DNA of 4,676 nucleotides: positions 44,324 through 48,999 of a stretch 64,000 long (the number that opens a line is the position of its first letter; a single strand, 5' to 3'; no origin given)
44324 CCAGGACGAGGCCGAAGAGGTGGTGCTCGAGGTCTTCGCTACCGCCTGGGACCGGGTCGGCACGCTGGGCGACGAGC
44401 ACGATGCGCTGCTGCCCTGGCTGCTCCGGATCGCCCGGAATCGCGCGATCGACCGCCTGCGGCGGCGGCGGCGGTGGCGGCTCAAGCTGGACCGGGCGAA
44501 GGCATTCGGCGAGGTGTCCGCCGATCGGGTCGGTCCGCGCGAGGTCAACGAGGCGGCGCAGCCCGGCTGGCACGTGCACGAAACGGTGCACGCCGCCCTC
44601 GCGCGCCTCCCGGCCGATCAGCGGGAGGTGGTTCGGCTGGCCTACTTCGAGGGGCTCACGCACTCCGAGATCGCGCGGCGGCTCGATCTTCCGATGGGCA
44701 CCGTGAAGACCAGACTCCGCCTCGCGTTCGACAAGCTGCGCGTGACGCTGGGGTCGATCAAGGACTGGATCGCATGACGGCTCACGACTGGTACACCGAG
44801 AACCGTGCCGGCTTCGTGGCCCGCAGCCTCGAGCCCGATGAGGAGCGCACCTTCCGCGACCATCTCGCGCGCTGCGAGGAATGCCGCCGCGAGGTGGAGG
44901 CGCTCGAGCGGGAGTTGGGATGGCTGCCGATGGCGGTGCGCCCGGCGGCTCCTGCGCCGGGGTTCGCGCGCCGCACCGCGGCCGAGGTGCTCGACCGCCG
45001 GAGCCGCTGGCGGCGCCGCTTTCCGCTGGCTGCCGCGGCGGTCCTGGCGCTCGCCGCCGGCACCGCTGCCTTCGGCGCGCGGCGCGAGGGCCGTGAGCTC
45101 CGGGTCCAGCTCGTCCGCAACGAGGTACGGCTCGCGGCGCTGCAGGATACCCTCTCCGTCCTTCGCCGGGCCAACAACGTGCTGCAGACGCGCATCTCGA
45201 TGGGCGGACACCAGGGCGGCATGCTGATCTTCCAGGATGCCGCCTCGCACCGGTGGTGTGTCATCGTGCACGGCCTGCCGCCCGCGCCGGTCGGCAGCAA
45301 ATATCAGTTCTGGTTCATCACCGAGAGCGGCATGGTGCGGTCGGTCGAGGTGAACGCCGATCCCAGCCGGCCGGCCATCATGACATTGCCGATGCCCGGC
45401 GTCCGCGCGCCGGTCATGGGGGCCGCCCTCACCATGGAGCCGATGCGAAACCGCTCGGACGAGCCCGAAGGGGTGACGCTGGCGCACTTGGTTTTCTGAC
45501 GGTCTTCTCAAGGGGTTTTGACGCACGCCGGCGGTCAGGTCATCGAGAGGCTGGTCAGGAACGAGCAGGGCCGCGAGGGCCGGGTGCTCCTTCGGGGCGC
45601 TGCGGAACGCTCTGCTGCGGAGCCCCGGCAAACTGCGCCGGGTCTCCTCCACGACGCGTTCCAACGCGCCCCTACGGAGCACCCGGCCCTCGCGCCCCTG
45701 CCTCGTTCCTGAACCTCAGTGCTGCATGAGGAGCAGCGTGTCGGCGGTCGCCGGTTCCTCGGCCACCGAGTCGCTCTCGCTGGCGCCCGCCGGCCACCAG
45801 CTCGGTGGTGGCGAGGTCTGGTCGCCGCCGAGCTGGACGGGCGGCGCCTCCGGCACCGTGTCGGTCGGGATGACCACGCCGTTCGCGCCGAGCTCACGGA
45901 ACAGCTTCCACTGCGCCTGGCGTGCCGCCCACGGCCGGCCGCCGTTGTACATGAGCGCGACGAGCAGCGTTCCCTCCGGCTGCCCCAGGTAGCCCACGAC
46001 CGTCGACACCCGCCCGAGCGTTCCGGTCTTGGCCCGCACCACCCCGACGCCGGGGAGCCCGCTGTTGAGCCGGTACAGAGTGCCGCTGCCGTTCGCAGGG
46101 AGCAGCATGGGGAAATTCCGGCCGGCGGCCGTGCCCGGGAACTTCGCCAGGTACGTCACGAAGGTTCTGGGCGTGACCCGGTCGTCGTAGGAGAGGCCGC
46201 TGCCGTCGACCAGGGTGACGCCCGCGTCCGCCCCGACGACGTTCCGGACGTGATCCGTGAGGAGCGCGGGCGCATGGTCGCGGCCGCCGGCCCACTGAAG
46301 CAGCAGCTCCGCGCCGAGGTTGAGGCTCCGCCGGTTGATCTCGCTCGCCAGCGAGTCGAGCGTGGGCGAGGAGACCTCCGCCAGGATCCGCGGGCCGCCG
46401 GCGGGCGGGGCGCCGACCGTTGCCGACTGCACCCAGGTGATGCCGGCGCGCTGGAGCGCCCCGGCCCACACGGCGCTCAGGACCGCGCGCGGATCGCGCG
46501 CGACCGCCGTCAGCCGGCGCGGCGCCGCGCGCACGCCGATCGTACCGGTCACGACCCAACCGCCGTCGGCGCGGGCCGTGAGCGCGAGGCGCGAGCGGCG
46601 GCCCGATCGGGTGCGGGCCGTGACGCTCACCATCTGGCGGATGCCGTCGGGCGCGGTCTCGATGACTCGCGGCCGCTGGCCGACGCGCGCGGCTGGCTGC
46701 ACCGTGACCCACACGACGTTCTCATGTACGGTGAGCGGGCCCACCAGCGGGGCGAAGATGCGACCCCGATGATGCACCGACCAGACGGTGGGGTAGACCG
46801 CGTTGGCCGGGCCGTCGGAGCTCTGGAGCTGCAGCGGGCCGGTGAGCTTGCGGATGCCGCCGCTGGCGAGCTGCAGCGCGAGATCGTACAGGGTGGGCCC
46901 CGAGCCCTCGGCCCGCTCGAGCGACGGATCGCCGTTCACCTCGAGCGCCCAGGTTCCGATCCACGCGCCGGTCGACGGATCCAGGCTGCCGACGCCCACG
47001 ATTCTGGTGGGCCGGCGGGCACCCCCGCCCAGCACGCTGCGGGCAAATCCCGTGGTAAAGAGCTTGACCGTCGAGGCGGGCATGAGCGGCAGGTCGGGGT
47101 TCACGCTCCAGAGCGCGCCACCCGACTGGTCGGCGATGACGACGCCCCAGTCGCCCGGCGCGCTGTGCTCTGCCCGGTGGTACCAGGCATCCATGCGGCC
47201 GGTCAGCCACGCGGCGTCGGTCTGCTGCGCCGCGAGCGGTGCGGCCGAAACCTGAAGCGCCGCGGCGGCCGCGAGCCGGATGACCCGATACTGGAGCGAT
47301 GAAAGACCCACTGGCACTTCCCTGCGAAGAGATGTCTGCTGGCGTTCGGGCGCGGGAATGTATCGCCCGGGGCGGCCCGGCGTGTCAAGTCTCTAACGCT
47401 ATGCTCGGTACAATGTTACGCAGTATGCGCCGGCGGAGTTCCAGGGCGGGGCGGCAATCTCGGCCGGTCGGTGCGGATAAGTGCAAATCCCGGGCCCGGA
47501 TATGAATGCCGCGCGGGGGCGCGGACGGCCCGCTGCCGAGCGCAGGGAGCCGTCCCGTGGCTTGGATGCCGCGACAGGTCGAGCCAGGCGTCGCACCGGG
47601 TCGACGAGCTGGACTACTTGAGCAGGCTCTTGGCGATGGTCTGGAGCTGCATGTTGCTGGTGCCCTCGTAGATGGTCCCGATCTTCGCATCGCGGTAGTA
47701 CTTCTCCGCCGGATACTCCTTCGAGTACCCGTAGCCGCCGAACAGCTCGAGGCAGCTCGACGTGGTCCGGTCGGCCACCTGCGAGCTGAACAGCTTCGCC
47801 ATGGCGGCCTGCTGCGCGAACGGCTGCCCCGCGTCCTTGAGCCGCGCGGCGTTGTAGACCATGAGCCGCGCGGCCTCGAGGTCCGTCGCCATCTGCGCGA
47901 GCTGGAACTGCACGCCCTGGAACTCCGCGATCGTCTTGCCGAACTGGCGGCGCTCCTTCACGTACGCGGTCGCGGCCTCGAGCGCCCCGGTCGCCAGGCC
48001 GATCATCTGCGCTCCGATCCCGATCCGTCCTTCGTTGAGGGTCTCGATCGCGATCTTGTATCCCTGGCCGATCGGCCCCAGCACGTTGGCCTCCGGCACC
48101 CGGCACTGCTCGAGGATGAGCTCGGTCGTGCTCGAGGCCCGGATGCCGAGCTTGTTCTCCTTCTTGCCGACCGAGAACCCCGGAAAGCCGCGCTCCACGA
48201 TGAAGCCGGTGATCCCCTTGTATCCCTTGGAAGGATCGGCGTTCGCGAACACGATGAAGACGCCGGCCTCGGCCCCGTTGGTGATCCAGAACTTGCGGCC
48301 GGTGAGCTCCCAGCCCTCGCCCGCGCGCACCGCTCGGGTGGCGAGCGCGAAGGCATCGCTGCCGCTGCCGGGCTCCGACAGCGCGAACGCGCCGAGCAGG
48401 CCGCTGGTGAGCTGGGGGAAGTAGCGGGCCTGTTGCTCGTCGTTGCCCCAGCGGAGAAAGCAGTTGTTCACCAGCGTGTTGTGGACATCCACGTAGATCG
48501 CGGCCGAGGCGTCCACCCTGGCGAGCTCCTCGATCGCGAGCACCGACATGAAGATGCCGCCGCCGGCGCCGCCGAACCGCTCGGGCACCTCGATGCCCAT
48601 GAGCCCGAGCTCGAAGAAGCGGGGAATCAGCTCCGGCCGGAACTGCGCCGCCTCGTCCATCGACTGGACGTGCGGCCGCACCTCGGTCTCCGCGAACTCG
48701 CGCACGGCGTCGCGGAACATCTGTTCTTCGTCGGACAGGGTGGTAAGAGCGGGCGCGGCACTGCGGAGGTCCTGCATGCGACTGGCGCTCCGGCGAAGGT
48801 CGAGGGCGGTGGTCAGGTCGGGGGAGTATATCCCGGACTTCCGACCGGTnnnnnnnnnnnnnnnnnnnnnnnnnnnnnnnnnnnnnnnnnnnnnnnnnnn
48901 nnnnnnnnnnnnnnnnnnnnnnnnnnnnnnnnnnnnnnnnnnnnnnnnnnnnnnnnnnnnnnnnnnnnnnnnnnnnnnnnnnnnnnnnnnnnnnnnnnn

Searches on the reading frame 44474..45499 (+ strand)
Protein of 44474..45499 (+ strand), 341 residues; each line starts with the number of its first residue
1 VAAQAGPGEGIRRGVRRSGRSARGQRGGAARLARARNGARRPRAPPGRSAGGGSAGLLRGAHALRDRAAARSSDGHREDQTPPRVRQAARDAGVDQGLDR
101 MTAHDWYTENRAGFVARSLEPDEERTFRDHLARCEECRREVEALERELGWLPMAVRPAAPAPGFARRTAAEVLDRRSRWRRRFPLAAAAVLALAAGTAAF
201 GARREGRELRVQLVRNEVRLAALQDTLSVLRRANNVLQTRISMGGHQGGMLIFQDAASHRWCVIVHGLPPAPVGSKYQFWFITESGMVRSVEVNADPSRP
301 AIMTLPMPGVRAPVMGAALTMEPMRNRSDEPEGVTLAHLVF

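Call 87: search_protein_families(library=pfam, proteins=[window:44474-45499:+], max_evalue=0.001)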
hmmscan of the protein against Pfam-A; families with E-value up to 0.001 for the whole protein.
window:44474-45499:+ (341 aa): 2 families
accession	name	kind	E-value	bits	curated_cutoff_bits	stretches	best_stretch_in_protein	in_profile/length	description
PF10099.14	RskA_C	-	1.9e-12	48.1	29.4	1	185-331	3-129/135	Anti-sigma-K factor rskA, C-terminal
PF13490.11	zf-HC2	-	0.00034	21.1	22.2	1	114-138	11-35/35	Putative zinc-finger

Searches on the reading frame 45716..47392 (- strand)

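Call 46: search_protein_families(library=pfam, proteins=[window:45716-47392:-], max_evalue=0.0001)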
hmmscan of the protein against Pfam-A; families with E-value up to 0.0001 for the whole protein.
window:45716-47392:- (558 aa): 1 family
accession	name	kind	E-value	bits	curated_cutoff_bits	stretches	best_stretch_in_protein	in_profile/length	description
PF02113.21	Peptidase_S13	-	9.1e-49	166.8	22.8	1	82-489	19-429/444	D-Ala-D-Ala carboxypeptidase 3 (S13) family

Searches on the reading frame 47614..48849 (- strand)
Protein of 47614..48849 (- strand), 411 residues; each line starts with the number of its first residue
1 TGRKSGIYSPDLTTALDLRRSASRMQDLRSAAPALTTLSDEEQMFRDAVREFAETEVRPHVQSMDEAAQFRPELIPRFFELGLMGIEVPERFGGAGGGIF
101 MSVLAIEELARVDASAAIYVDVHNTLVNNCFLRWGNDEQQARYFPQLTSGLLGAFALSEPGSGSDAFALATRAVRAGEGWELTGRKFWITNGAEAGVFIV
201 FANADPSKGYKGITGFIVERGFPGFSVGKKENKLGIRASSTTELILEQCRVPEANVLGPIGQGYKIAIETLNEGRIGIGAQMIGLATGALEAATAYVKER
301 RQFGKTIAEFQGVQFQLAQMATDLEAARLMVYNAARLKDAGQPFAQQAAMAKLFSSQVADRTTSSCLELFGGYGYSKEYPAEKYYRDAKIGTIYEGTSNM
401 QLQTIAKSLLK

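Call 46: search_protein_families(library=pfam, proteins=[window:47614-48849:-], max_evalue=0.0001)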
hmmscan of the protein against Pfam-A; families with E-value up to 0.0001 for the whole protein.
window:47614-48849:- (411 aa): 5 families
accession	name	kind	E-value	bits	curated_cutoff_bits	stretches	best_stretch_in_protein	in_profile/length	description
PF00441.29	Acyl-CoA_dh_1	-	2.5e-52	177.4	22.4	1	261-410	1-150/150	Acyl-CoA dehydrogenase, C-terminal domain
PF02771.21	Acyl-CoA_dh_N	-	4.1e-36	124.2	22.9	1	39-150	1-112/113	Acyl-CoA dehydrogenase, N-terminal domain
PF08028.16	Acyl-CoA_dh_2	-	2.5e-26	93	22.7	1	276-398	1-133/134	Acyl-CoA dehydrogenase, C-terminal domain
PF02770.24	Acyl-CoA_dh_M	-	4.8e-24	84.8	33.3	1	154-249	1-97/97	Acyl-CoA dehydrogenase, middle domain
PF22924.1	ACOX_C_alpha1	-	1.6e-07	31.8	27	1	270-410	3-169/169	Acyl-CoA oxidase, C-alpha1 domain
